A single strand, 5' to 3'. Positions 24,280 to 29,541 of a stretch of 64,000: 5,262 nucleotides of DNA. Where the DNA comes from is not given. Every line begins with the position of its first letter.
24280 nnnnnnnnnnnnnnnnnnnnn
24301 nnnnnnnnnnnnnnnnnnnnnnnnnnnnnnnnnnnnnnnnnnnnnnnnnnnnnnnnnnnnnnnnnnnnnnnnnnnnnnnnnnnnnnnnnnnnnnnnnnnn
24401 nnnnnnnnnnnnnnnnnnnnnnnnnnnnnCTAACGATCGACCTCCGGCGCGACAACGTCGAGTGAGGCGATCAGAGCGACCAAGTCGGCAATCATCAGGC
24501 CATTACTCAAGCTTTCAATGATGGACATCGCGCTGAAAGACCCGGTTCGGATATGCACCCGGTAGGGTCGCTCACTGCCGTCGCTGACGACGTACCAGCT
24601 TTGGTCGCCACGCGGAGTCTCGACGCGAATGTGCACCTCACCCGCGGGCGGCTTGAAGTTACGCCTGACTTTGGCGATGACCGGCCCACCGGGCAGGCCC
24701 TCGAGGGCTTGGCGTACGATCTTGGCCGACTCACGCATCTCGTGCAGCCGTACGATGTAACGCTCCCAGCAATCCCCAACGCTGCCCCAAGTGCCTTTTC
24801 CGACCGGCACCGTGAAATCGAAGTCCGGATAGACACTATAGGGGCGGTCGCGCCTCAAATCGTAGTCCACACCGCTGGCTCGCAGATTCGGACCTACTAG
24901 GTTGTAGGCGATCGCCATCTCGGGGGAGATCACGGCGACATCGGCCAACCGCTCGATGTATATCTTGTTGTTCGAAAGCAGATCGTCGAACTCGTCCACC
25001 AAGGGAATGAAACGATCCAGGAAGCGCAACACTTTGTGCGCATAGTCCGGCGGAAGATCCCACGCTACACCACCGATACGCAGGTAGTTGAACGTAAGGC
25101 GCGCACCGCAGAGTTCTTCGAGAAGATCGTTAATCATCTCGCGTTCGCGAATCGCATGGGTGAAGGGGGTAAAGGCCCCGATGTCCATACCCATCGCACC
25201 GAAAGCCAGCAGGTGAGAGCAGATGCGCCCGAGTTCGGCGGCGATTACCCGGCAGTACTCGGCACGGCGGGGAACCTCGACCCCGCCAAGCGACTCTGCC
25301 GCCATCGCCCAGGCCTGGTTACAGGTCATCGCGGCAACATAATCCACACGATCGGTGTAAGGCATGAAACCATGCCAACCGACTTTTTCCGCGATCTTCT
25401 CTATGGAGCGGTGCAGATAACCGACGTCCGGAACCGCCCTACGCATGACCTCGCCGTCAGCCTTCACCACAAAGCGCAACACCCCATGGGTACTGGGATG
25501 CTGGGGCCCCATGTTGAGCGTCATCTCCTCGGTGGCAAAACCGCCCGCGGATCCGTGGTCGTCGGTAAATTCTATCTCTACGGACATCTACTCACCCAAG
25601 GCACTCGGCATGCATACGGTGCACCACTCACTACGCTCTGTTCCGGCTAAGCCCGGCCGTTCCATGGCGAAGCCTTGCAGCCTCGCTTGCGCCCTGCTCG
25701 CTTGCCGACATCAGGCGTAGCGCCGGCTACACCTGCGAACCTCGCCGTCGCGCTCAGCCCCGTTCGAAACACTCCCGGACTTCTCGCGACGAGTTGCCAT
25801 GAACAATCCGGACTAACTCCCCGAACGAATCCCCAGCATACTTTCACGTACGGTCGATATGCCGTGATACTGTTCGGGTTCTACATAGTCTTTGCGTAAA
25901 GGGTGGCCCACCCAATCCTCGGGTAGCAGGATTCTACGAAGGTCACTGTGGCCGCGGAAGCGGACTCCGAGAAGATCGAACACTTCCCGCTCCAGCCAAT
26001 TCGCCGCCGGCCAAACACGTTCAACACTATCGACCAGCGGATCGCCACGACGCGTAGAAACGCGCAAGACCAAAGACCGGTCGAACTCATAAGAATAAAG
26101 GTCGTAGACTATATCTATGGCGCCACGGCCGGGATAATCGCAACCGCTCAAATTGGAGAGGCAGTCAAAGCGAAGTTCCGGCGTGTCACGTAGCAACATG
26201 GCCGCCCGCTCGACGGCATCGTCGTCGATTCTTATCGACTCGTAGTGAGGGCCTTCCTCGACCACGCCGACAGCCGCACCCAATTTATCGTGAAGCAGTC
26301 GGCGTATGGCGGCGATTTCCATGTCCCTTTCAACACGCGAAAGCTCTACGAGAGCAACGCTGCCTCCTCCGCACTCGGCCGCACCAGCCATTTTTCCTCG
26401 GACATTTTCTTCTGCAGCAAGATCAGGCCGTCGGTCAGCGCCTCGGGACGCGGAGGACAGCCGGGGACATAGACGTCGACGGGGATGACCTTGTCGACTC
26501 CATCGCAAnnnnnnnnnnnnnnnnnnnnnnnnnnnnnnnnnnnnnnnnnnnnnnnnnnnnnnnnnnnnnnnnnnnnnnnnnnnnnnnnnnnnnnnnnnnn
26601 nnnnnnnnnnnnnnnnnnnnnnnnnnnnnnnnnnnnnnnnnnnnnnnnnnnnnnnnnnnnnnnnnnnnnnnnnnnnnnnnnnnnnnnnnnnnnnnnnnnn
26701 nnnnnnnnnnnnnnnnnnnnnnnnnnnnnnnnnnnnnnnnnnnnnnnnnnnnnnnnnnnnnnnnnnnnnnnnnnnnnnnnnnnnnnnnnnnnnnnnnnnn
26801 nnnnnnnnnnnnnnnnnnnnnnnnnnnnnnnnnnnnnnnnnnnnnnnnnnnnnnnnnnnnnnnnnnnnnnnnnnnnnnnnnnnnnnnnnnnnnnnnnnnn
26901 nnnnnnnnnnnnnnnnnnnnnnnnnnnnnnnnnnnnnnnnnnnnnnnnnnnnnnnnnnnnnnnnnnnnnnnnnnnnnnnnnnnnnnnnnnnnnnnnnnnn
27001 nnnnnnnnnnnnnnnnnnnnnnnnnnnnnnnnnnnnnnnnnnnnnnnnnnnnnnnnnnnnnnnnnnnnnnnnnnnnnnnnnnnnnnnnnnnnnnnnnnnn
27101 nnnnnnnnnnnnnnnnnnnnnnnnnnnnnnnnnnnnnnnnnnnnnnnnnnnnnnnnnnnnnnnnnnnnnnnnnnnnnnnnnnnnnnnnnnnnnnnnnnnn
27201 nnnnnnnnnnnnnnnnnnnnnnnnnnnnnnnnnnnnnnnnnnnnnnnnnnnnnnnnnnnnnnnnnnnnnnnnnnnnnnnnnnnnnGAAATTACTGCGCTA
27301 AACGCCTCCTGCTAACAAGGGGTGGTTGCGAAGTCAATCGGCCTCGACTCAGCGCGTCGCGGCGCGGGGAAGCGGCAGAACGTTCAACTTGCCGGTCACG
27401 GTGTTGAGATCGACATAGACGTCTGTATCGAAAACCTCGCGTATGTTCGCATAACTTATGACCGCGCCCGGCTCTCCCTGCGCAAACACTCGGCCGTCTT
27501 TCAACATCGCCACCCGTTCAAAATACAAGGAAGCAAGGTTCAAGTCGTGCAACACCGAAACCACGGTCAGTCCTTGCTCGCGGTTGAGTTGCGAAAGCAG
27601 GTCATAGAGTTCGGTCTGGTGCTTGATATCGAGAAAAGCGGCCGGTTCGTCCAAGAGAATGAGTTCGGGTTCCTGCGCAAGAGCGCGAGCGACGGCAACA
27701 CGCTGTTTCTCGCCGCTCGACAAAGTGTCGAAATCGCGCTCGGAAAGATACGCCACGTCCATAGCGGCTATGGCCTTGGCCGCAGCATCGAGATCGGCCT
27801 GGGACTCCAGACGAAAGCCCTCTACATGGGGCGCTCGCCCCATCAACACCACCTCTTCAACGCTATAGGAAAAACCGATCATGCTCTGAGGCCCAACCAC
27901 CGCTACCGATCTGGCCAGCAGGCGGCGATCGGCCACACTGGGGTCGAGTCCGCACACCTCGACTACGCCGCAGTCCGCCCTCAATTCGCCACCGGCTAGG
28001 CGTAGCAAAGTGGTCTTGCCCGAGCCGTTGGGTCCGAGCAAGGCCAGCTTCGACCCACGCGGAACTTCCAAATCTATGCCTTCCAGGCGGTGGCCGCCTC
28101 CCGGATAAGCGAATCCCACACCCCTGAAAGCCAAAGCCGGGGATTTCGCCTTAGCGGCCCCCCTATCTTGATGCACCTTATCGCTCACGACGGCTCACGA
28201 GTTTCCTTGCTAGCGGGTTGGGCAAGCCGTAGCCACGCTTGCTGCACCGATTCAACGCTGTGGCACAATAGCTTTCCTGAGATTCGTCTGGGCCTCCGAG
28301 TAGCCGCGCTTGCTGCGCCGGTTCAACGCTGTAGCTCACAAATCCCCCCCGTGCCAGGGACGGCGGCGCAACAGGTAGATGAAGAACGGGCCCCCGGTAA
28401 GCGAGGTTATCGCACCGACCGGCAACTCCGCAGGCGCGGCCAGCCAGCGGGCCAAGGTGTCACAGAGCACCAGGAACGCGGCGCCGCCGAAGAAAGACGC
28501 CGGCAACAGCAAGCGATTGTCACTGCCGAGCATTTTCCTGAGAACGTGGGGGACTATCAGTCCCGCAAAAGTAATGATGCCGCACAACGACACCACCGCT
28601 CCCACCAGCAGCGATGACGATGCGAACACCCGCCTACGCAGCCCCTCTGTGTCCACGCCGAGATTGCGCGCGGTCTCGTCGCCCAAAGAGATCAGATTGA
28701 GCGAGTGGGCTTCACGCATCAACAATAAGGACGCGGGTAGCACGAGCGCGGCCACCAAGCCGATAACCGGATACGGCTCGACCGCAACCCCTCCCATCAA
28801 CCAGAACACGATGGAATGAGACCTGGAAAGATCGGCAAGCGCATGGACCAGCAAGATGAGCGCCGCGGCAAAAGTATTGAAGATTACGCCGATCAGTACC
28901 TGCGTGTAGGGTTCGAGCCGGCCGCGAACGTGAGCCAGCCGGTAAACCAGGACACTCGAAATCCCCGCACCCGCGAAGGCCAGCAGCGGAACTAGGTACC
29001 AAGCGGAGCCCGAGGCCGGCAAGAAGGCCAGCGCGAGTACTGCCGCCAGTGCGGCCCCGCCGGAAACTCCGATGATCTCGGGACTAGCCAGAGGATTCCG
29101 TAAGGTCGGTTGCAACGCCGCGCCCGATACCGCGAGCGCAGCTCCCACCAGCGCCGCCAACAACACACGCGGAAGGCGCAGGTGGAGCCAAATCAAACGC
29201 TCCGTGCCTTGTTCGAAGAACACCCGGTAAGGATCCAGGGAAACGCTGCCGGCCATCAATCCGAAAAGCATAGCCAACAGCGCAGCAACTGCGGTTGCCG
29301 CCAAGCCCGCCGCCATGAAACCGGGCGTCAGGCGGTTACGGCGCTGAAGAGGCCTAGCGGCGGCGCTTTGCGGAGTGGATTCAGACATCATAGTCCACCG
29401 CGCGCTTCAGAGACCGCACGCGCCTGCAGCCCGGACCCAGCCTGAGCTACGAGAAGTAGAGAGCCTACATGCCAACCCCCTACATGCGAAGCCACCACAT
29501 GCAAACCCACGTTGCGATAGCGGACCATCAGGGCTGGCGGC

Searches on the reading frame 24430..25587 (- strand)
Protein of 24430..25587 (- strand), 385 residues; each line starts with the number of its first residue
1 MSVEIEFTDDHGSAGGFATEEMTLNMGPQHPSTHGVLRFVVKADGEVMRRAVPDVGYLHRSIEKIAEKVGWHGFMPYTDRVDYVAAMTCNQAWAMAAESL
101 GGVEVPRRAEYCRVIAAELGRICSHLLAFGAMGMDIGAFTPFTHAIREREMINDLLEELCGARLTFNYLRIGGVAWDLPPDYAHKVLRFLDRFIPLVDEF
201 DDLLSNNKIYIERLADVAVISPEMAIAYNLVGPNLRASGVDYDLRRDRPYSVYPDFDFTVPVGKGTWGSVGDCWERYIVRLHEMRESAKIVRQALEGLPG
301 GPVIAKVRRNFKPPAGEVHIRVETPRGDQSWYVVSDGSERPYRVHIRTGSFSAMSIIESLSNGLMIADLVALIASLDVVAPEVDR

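Call 5: search_protein_families(library=pfam, proteins=[window:24430-25587:-], max_evalue=0.01)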
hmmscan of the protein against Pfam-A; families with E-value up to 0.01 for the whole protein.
window:24430-25587:- (385 aa): 1 family
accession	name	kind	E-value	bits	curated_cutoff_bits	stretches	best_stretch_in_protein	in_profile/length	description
PF00346.24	Complex1_49kDa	-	2.7e-89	299.3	24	2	135-307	1-168/271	Respiratory-chain NADH dehydrogenase, 49 Kd subunit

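Call 43: search_protein_families(library=ncbifam, proteins=[window:24430-25587:-], max_evalue=0.00001)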
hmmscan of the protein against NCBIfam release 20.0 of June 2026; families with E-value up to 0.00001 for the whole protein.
window:24430-25587:- (385 aa): 7 families
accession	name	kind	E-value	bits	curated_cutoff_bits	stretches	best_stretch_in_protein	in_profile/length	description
NF008974.0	PRK12322.1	equivalog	2.6e-143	477.4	522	1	18-384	3-365/366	NADH-quinone oxidoreductase subunit D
NF004739.1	PRK06075.1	equivalog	2.8e-130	434.6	360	2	22-307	1-281/384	NADH-quinone oxidoreductase subunit D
TIGR01962.1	NuoD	equivalog_domain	1.9e-129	431.9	459.35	2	20-308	1-284/386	NADH dehydrogenase (quinone) subunit D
NF009808.0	PRK13292.1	equivalog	2.8e-113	379.3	1156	2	18-306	404-687/791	NADH-quinone oxidoreductase subunit B/C/D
NF005649.0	PRK07415.1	equivalog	1e-106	357.3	583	2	19-303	8-288/394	NAD(P)H-quinone oxidoreductase subunit H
NF008728.0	PRK11742.1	equivalog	4.7e-106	355.5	840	2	19-307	212-495/598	NADH-quinone oxidoreductase subunit C/D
NF040602.1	F420_dehyd_FpoD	exception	3.5e-100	335.6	600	1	19-385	5-372/372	F420H2 dehydrogenase subunit FpoD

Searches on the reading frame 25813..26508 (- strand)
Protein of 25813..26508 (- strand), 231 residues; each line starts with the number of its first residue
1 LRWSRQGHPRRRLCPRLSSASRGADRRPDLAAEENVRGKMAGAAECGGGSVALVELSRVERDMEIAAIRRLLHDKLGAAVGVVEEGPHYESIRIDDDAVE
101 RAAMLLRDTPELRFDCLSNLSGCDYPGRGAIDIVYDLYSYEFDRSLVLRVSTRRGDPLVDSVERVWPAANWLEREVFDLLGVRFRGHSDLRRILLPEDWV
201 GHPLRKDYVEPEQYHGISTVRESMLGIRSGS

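Call 5: search_protein_families(library=pfam, proteins=[window:25813-26508:-], max_evalue=0.01)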
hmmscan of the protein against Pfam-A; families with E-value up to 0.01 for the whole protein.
window:25813-26508:- (231 aa): 1 family
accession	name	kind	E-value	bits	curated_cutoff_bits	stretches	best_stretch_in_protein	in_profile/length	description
PF00329.25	Complex1_30kDa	-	8.6e-39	133.4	22.5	1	93-210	2-120/124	Respiratory-chain NADH dehydrogenase, 30 Kd subunit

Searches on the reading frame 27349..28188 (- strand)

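Call 8: search_protein_families(library=pfam, proteins=[window:27349-28188:-], max_evalue=0.001)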
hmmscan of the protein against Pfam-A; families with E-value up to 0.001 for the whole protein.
window:27349-28188:- (279 aa): 3 families
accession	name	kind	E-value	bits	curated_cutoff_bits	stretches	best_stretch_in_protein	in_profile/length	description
PF00005.33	ABC_tran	-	6.1e-26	92.1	25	1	35-183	1-136/137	ABC transporter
PF13304.12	AAA_21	-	5.4e-08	33.7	27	0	152-203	234-288/304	AAA domain, putative AbiEii toxin, Type IV TA system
PF02463.25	SMC_N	-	9.2e-06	25.7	40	0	155-215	136-200/220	RecF/RecN/SMC N terminal domain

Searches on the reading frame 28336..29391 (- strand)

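Call 8: search_protein_families(library=pfam, proteins=[window:28336-29391:-], max_evalue=0.001)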
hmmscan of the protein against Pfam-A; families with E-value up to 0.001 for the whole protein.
window:28336-29391:- (351 aa): 1 family
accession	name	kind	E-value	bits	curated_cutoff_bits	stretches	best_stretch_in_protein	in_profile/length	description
PF01032.23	FecCD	-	1.2e-86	291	26.5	1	38-343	3-311/311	FecCD transport family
